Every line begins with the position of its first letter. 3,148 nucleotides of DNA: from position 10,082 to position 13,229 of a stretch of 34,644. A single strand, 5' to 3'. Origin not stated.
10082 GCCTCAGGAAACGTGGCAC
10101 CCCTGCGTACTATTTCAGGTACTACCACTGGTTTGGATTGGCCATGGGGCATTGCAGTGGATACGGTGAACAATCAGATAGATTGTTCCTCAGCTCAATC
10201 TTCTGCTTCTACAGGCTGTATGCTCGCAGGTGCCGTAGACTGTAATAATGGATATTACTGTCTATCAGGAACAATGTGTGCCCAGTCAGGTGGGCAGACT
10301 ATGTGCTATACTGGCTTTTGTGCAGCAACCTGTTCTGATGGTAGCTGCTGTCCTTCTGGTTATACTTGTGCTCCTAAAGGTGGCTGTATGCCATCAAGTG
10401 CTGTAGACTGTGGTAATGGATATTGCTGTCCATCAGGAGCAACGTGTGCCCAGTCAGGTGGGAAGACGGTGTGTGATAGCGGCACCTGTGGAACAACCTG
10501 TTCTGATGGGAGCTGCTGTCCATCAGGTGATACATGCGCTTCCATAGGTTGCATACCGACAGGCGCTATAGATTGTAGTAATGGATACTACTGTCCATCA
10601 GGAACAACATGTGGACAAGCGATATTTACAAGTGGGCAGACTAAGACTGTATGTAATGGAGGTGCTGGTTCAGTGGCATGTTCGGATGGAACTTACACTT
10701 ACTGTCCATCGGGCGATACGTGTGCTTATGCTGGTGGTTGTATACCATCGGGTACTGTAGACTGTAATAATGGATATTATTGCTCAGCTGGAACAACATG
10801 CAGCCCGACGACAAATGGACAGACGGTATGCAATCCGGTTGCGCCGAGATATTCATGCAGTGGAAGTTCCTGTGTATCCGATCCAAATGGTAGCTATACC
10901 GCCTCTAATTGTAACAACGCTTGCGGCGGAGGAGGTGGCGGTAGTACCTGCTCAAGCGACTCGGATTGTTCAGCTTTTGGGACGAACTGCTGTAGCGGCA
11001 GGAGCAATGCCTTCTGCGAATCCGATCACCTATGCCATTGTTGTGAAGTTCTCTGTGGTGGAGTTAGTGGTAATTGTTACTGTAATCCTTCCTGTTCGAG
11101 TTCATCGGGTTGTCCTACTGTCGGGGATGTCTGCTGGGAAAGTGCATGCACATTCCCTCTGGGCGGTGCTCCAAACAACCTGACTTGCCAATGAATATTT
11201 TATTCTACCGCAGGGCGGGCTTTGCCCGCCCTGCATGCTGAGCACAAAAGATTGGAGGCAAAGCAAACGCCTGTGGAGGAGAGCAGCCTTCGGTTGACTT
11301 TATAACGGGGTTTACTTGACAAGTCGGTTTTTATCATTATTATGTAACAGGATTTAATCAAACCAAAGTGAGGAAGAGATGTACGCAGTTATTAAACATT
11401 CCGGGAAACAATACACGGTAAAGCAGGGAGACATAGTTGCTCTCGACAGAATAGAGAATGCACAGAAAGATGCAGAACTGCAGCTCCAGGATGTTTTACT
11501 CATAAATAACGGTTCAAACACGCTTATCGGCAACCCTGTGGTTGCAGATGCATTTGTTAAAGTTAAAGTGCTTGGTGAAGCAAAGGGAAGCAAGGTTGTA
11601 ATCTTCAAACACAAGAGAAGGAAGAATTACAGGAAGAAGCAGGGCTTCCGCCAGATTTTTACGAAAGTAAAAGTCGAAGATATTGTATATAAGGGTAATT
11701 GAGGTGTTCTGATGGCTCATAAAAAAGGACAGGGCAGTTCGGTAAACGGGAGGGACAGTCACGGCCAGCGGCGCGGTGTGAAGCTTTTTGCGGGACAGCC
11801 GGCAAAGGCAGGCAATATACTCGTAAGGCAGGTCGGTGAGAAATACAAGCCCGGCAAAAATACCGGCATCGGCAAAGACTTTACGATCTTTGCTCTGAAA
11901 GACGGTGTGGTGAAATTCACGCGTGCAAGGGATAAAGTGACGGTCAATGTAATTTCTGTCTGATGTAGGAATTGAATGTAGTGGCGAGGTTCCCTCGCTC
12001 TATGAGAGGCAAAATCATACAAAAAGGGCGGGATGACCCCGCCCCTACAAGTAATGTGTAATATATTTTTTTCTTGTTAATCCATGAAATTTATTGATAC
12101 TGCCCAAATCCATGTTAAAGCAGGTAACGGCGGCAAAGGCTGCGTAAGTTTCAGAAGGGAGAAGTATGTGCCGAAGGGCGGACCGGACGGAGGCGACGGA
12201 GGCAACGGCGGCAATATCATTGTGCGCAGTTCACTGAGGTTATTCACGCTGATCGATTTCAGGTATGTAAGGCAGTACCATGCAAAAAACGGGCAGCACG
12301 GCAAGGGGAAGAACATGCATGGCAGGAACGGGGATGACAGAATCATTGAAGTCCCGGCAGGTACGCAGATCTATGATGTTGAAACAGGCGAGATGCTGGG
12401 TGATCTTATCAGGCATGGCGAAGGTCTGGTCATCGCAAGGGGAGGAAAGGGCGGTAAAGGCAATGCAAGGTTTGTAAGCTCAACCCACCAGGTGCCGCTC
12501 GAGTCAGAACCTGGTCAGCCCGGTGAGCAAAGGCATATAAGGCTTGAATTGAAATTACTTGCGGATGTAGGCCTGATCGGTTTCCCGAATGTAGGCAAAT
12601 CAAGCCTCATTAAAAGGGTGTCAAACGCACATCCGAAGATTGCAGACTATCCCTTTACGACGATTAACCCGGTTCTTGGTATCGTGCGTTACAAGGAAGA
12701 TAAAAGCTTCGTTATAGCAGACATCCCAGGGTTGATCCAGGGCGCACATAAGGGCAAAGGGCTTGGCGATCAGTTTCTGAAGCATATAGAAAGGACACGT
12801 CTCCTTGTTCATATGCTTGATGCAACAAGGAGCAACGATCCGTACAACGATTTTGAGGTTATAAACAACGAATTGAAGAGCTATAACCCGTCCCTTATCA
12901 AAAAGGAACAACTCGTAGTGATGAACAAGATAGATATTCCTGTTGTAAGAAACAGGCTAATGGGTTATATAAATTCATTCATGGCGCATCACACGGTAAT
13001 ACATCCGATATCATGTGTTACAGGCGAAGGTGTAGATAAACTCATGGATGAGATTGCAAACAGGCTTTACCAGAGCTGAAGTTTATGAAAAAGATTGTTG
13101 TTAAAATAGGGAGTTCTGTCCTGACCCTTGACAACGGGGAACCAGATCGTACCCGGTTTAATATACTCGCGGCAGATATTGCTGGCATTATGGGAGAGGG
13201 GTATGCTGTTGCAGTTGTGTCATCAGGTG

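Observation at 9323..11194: Lipoprotein combining a four-blade NHL/YncE-like propeller with a granulin-like cysteine-repeat tail (about 55 Cys)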

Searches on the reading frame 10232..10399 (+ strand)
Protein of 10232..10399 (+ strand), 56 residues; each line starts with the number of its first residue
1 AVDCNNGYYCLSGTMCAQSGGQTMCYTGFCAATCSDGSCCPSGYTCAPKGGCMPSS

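Call 9: search_protein_families(library=pfam, proteins=[window:10232-10399:+], max_evalue=10)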
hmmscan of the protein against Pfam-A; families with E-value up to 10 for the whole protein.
seq(56 aa): 2 families
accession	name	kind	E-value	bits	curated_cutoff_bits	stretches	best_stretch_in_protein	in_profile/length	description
PF00396.23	Granulin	-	0.086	13.5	20.9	1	14-51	1-40/42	Granulin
PF23416.1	DUF7107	-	1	10.2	24.6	1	10-53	2-42/48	Domain of unknown function (DUF7107)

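Call 35: search_solved_structures(query=A1, max_evalue=10, show_alignments=3)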
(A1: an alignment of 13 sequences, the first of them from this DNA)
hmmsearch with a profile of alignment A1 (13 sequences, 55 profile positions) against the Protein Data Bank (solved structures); distinct sequences matched with E-value up to 10: 4.
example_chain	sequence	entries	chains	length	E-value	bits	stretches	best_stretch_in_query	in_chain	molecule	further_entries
9pgb_A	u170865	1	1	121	0.0037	20.9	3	6-47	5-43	4-module Cysteine Rich Eggshell Membrane Protein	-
1fwo_A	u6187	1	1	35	0.28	14.9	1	33-50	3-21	ORYZAIN BETA CHAIN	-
2jyt_A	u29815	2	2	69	0.59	13.9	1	2-51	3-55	Granulin-5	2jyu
6cku_A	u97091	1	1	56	2.4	11.9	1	2-52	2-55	Granulin-AaE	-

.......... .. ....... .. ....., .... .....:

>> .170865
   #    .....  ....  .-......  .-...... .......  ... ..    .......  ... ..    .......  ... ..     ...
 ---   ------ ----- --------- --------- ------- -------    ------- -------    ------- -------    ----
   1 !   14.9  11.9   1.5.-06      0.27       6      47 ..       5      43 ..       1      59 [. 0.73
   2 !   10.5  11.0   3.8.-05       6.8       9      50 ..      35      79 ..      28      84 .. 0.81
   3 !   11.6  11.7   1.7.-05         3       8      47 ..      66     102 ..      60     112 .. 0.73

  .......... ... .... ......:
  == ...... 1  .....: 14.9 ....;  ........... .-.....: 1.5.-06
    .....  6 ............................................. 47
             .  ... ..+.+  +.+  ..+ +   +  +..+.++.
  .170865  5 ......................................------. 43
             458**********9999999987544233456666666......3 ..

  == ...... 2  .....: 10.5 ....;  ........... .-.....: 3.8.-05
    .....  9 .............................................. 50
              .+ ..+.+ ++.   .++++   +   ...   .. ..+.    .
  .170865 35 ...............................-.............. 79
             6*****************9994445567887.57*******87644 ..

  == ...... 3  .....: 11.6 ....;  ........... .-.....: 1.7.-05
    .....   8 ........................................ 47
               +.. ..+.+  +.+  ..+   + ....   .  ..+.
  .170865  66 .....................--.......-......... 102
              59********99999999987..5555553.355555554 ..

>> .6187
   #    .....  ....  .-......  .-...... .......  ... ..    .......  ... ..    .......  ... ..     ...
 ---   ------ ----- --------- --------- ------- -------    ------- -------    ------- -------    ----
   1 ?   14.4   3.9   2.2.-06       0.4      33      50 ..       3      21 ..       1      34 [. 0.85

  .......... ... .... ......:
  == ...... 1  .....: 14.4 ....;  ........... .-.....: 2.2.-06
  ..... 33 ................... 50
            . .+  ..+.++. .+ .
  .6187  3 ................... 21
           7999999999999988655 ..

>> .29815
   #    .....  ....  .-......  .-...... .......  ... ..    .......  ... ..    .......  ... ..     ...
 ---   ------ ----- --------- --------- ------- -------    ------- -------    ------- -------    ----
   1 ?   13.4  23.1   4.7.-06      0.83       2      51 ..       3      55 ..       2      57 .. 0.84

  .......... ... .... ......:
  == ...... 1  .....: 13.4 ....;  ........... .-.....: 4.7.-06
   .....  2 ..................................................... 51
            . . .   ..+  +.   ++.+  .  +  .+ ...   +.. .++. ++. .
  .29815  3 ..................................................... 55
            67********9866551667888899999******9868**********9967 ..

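Call 36: search_protein_families(library=pfam, alignment_id=A1, max_evalue=1)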
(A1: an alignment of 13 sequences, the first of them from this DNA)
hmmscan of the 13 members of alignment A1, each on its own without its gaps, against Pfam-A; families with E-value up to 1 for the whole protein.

A. member 1, seq(56 aa): 1 family
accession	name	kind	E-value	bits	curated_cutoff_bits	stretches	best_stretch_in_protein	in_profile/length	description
PF00396.23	Granulin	-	0.086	13.5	20.9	1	14-51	1-40/42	Granulin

B. families by the number of members that match (of 13 scanned): 14 families
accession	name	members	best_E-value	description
PF04706.18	Dickkopf_N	6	0.025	Dickkopf N-terminal cysteine-rich region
PF00396.23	Granulin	6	0.086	Granulin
PF23416.1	DUF7107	3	0.0045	Domain of unknown function (DUF7107)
PF25454.1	zf-C3HC4_IRF-2BP1_2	3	0.0046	IRF-2BP1/2 C3HC4 zinc finger domain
PF25478.1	EGF_Mua-3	3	0.01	Transmembrane cell adhesion receptor mua-3-like, EGF-like domain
PF25585.1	zf-CCCH_DUS3L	3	0.032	DUS3L CCCH zinc finger domain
PF14625.12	Lustrin_cystein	3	0.12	Lustrin, cysteine-rich repeated domain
PF25543.1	zf-CCCH_tandem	2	0.057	Tandem CCCH zinc finger domains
PF01683.23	EB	2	0.077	EB module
PF05522.16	Metallothio_6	1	0.041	Metallothionein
PF00734.23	CBM_1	1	0.052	Fungal cellulose binding domain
PF12714.13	TILa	1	0.13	TILa domain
PF13885.11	Keratin_B2_2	1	0.18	Keratin, high sulfur B2 protein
PF14608.12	zf-CCCH_2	1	0.36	RNA-binding, Nab2-type zinc finger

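Call 39: find_related_loci(query=A3, collection=genome_contigs, flank=6000)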
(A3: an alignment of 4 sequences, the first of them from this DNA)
Query A3 (56 aa) in genome_contigs; peptide patterns used: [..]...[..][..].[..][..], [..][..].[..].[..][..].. (x = any residue, [..] = any of these).
72 stretches matched a pattern, but none encodes a relative of the query by tblastn (E <= 1e-3).

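Call 40: find_related_loci(query=A3, collection=metagenome_contigs, flank=6000)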
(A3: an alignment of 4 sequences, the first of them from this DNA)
Query A3 (56 aa) in metagenome_contigs; peptide patterns used: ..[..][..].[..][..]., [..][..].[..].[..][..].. (x = any residue, [..] = any of these).
408 stretches matched a pattern; 13 encode a relative of the query (tblastn E <= 1e-3); 13 distinct loci.
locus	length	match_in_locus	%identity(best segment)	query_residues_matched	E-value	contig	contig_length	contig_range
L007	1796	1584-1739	51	2-47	1e-8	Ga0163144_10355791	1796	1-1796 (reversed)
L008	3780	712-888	47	2-53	5e-8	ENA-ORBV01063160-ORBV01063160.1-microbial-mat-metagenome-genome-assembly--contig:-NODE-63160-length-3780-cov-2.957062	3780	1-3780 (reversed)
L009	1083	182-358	45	2-53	1e-7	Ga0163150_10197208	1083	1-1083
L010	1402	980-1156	47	2-53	2e-7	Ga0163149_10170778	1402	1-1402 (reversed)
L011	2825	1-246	51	1-54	2e-7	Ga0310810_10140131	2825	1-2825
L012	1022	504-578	64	1-25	9e-7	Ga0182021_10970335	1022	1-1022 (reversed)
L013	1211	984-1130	44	2-53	2e-6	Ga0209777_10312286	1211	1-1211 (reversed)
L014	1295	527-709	44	2-53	2e-6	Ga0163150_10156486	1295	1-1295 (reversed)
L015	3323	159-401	44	2-53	2e-6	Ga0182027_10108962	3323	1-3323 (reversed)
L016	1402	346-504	43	2-47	3e-6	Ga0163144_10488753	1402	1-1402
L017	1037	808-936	47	2-46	3e-6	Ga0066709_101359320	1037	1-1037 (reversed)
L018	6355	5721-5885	43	2-47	4e-6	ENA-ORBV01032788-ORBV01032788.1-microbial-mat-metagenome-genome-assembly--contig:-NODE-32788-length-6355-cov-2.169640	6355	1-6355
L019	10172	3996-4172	47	2-52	1e-5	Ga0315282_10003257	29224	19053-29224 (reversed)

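Call 43: search_protein_families(library=pfam, proteins=[L019:3834-4580:+, L011:1-780:+, L008:1-1605:+, L012:3-959:+, L013:711-1211:+, L017:547-960:+, L015:3-404:+], max_evalue=1)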
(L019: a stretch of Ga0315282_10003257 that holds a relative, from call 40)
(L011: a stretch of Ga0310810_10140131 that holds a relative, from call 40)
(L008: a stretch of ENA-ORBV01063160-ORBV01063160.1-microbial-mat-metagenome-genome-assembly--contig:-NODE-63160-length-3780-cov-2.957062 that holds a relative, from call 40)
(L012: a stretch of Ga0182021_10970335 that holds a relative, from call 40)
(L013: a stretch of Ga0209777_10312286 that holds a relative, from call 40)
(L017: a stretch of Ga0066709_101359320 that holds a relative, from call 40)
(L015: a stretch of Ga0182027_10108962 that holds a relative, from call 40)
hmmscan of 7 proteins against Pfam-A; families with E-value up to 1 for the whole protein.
L019:3834-4580:+ (249 aa): 2 families
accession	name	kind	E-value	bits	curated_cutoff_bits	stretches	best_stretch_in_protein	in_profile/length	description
PF00396.23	Granulin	-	0.00036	21.1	20.9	0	116-148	6-41/42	Granulin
PF03840.19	SecG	-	0.13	12.8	29.2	1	6-30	2-26/70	Preprotein translocase SecG subunit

L011:1-780:+ (260 aa): 0 families

L008:1-1605:+ (535 aa): 5 families
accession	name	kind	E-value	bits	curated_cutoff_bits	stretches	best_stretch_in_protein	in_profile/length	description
PF01079.26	Hint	-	2.3e-36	125.8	29.7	1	333-497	10-183/213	Hint module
PF14890.11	Intein_splicing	-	0.016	15.4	35.8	1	392-434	53-96/155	Intein splicing domain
PF14623.11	Vint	-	0.032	14.5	27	1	335-402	1-66/166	Hint-domain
PF13403.11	Hint_2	-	0.071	13.9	28.4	1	336-435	2-110/147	Hint domain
PF00396.23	Granulin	-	0.19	12.4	20.9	0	258-296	3-42/42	Granulin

L012:3-959:+ (319 aa): 2 families
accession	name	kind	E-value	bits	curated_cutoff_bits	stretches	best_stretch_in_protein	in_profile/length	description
PF01731.26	Arylesterase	-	0.019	15.6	21.3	0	3-34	52-83/86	Arylesterase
PF01436.27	NHL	-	0.057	13.9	20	0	6-32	3-28/28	NHL repeat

L013:711-1211:+ (167 aa): 0 families

L017:547-960:+ (138 aa): 1 family
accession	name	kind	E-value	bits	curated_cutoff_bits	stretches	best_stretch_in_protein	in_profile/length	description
PF00396.23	Granulin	-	0.11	13.1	20.9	2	90-109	21-41/42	Granulin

L015:3-404:+ (134 aa): 1 family
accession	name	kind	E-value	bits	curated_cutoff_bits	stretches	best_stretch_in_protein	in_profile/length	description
PF00396.23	Granulin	-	0.0005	20.6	20.9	2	37-74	2-42/42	Granulin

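Call 92: search_protein_families(library=pfam, proteins=[L019:143-1414:-, L019:1903-3183:+, L019:4785-5480:+, L019:5833-6651:-, L019:6725-8455:-, L019:8528-10114:-, L018:727-2085:+, L018:2423-4141:+, L018:134-550:+], max_evalue=0.0001)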
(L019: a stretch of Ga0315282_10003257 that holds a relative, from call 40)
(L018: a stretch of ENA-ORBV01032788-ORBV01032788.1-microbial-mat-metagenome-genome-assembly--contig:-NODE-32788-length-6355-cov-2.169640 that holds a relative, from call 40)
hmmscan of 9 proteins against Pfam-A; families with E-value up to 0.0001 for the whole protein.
L019:143-1414:- (423 aa): 3 families
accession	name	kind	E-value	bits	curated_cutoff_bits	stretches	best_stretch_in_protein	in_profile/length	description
PF03403.19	PAF-AH_p_II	-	6.4e-13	48.4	20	1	68-206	10-141/372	Platelet-activating factor acetylhydrolase, isoform II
PF12740.14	PETase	-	8e-06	25.9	28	1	234-341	105-213/263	PET hydrolase-like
PF07224.18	Chlorophyllase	-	7.3e-05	22.1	26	0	165-201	42-78/301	Chlorophyllase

L019:1903-3183:+ (426 aa): 0 families

L019:4785-5480:+ (231 aa): 13 families
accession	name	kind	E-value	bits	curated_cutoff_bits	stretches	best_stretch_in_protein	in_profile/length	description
PF13847.12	Methyltransf_31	-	4e-26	91.9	27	1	53-171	3-130/145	Methyltransferase domain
PF08241.18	Methyltransf_11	-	1.7e-24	86.7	21.2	1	58-153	1-94/95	Methyltransferase domain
PF13649.12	Methyltransf_25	-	1.5e-23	83.7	27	1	58-150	2-97/97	Methyltransferase domain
PF01209.24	Ubie_methyltran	-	1.8e-17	63.9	20.1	1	53-213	47-216/233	ubiE/COQ5 methyltransferase family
PF08242.18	Methyltransf_12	-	3.5e-17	63.4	30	1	58-152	1-98/98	Methyltransferase domain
PF13489.12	Methyltransf_23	-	8.4e-14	52.1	27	1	39-213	8-162/164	Methyltransferase domain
PF02390.23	Methyltransf_4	-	5e-08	33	24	1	56-113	4-63/173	Putative methyltransferase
PF24675.1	NpmA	-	9e-08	32.1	60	1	57-203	27-182/214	16S rRNA (adenine(1408)-N(1))-methyltransferase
PF02353.26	CMAS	-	1.9e-07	31.2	27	1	50-202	59-216/273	Mycolic acid cyclopropane synthetase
PF05175.20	MTS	-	2.8e-07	30.8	23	1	54-126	32-105/170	Methyltransferase small domain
PF00891.24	Methyltransf_2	-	2e-06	27.8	22.3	1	51-157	60-167/210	O-methyltransferase domain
PF01728.25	FtsJ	-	3.7e-06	27.4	24.1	1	39-128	9-100/181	FtsJ-like methyltransferase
PF07021.18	MetW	-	4.8e-06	26.8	21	1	52-146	12-102/193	Methionine biosynthesis protein MetW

L019:5833-6651:- (272 aa): 1 family
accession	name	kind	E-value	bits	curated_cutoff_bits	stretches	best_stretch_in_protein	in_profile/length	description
PF04240.17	Caroten_synth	-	2.2e-05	24.9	25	0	20-167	7-132/209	Carotenoid biosynthesis protein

L019:6725-8455:- (576 aa): 5 families
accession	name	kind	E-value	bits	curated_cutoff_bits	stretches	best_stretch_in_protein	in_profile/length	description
PF14863.12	Alkyl_sulf_dimr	-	3.7e-43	147.7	26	1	318-453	2-137/139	Alkyl sulfatase dimerisation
PF00753.33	Lactamase_B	-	2.6e-23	83.5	22.7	1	70-280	6-196/196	Metallo-beta-lactamase superfamily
PF14864.11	Alkyl_sulf_C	-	3e-09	37.6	27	1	465-573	4-113/125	Alkyl sulfatase C-terminal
PF02036.22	SCP2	-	6.9e-07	30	21.3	1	485-566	11-93/101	SCP-2 sterol transfer family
PF12706.13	Lactamase_B_2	-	1.2e-06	28.7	27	1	82-149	3-75/200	Beta-lactamase superfamily domain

L019:8528-10114:- (528 aa): 3 families
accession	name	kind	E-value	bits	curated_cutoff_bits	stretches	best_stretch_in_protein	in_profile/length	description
PF13607.11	Succ_CoA_lig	-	1e-46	158.5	27.4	1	217-353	3-138/138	Succinyl-CoA ligase like flavodoxin domain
PF13380.12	CoA_binding_2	-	3.8e-18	66.5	22.8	1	73-196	2-113/116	CoA binding domain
PF02629.25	CoA_binding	-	8.6e-08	33.3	22.3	1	71-158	3-93/97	CoA binding domain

L018:727-2085:+ (452 aa): 0 families

L018:2423-4141:+ (572 aa): 0 families

L018:134-550:+ (138 aa): 0 families

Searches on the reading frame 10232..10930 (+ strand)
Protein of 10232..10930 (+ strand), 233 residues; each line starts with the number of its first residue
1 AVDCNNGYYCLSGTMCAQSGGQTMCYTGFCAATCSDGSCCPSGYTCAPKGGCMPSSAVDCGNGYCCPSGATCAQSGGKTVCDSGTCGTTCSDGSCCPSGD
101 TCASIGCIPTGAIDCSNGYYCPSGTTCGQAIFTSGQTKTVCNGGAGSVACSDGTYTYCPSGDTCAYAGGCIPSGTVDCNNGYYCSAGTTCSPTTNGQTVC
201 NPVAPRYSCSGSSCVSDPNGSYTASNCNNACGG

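Call 96: search_dna_similar(query=window:10232-10930:+, collection=plasmids, mode=protein, max_evalue=0.001, max_rows=15)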
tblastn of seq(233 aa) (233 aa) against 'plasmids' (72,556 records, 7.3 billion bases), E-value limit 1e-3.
No match.

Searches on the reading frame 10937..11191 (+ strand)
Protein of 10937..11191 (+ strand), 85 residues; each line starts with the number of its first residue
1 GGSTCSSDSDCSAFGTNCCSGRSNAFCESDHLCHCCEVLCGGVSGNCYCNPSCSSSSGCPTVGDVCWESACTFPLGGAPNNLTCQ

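Call 70: search_solved_structures(query=window:10937-11191:+, max_evalue=10, show_alignments=2)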
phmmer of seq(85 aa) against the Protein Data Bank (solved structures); distinct sequences matched with E-value up to 10: 1.
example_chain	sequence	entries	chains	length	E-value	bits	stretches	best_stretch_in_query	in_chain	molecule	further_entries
8f2f_A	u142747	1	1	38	0.043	17.6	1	4-30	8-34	Neurotoxin lambda-MeuTx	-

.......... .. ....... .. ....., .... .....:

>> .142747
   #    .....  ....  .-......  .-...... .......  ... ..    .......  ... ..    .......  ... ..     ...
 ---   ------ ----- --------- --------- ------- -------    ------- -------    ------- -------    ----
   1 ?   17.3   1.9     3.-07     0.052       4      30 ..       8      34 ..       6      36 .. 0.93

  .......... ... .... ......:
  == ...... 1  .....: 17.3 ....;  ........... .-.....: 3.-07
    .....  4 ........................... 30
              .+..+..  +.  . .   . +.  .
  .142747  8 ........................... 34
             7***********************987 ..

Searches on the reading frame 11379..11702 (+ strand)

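Call 21: search_protein_families(library=pfam, proteins=[window:11379-11702:+], max_evalue=0.001)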
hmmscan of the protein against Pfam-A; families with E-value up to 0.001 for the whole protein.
window:11379-11702:+ (107 aa): 1 family
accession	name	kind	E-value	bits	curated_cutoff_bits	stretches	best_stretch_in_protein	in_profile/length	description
PF00829.26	Ribosomal_L21p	-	3.7e-32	110.9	27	1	1-102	1-99/99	Ribosomal prokaryotic L21 protein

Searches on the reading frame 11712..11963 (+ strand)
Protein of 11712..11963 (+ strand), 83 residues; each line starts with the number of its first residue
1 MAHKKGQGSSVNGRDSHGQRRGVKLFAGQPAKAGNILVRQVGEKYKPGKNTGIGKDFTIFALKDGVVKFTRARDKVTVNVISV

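Call 21: search_protein_families(library=pfam, proteins=[window:11712-11963:+], max_evalue=0.001)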
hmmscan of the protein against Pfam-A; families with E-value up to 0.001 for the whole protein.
window:11712-11963:+ (83 aa): 1 family
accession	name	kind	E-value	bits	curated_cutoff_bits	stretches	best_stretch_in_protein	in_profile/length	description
PF01016.24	Ribosomal_L27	-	4.9e-32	110.2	20.5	1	2-80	1-79/79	Ribosomal L27 protein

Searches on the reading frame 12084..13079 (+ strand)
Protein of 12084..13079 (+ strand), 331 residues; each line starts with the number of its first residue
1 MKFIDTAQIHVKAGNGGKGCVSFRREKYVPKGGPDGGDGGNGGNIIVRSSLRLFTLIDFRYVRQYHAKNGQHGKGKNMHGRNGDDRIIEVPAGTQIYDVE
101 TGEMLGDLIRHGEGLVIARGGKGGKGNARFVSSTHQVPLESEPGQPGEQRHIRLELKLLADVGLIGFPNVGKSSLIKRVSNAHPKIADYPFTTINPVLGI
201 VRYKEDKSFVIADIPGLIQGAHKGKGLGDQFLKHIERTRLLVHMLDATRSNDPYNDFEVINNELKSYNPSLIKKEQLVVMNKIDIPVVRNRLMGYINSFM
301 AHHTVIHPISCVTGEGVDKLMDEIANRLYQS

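Call 21: search_protein_families(library=pfam, proteins=[window:12084-13079:+], max_evalue=0.001)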
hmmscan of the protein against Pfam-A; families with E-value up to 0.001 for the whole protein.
window:12084-13079:+ (331 aa): 4 families
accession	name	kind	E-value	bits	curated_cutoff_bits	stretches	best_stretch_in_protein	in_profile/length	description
PF01018.28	GTP1_OBG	-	2e-61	206.6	27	1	4-158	1-155/155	GTP1/OBG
PF01926.29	MMR_HSR1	-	5.4e-27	94.6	21.9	1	161-282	1-113/113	50S ribosome-binding GTPase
PF02421.24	FeoB_N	-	1.4e-09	38.1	27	1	162-248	3-89/156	Ferrous iron transport protein B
PF19275.4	HflX_C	-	0.00021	21.7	26.4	1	305-328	11-34/102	HflX C-terminal domain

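Call 53: find_related_loci(query=window:12084-13076:+, collection=genome_contigs, flank=3000)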
Query window:12084-13076:+ (331 aa) in genome_contigs; peptide patterns used: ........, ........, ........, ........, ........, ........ (x = any residue, [..] = any of these).
599 stretches matched a pattern (row limit reached: there are more); 92 encode a relative of the query (tblastn E <= 1e-3); the best 80 are kept; 80 distinct loci.
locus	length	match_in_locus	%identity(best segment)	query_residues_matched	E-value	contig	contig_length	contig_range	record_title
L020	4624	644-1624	58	3-328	5e-107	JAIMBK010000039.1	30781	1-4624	MAG: Armatimonadota bacterium isolate HOT.MB2.58 Contig40, whole genome shotgun sequence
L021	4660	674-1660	56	1-328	5e-105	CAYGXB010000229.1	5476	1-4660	MAG TPA_asm: uncultured Bacteriovoracaceae bacterium isolate ERP119294_co1_5 genome assembly, contig: NODE_23446_length_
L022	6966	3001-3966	53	1-322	4e-103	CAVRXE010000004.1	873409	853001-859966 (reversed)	MAG: Candidatus Deferrimicrobiaceae bacterium isolate MFD02199.bin.2.95 genome assembly, contig: contig_2310, whole geno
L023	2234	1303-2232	59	3-311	7e-108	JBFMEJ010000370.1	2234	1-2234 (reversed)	MAG: Bacillota bacterium isolate MAG242 MAG242_370, whole genome shotgun sequence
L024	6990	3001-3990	54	1-331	2e-100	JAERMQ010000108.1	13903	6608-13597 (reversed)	MAG: Ignavibacteria bacterium isolate CoA_1_bin.73 scaffold_9174, whole genome shotgun sequence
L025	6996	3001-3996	51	1-331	2e-98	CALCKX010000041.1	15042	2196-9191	MAG: uncultured Chloracidobacterium sp. isolate N1_Bin_MAXBIN__140_1 genome assembly, contig: c_000002530700, whole geno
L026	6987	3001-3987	55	1-328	9e-98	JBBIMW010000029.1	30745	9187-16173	MAG: Peptococcaceae bacterium isolate STS170223_bin_241 NODE_503_length_30745_cov_5.528185, whole genome shotgun sequenc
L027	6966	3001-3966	51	1-322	3e-96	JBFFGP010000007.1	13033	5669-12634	MAG: Candidatus Deferrimicrobiaceae bacterium isolate Mix_mud15.2022.01.53 k141_1380963_length_13033_cov_8.2491, whole g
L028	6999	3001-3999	50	1-325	1e-95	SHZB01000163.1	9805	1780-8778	MAG: Myxococcales bacterium isolate Baikal-deep-G134 BACOMB-C33305, whole genome shotgun sequence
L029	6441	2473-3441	49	3-328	4e-93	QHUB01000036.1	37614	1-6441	MAG: Gemmatimonadetes bacterium isolate AG38 14_0903_02_30cm_scaffold_412_curated, whole genome shotgun sequence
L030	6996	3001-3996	49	3-328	4e-93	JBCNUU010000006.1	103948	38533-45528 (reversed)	MAG: Endomicrobiia bacterium isolate DT_Bin_9 contig6, whole genome shotgun sequence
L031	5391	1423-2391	50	3-328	6e-93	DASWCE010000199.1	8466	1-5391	MAG TPA_asm: Gemmatimonadales bacterium isolate SMAG_U2701 k141_630550, whole genome shotgun sequence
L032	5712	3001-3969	48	3-328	2e-91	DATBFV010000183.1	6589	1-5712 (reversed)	MAG TPA_asm: Gemmatimonadales bacterium isolate SMAG_U3820 k141_5709248, whole genome shotgun sequence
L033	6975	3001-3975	48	1-328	2e-91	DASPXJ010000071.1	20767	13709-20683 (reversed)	MAG TPA_asm: Gemmatimonadales bacterium isolate SMAG_U11564 k141_1028427, whole genome shotgun sequence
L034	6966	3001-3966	51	3-328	1e-91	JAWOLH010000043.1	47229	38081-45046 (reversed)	MAG: Gemmatimonadales bacterium isolate bin_24 c_000009403504, whole genome shotgun sequence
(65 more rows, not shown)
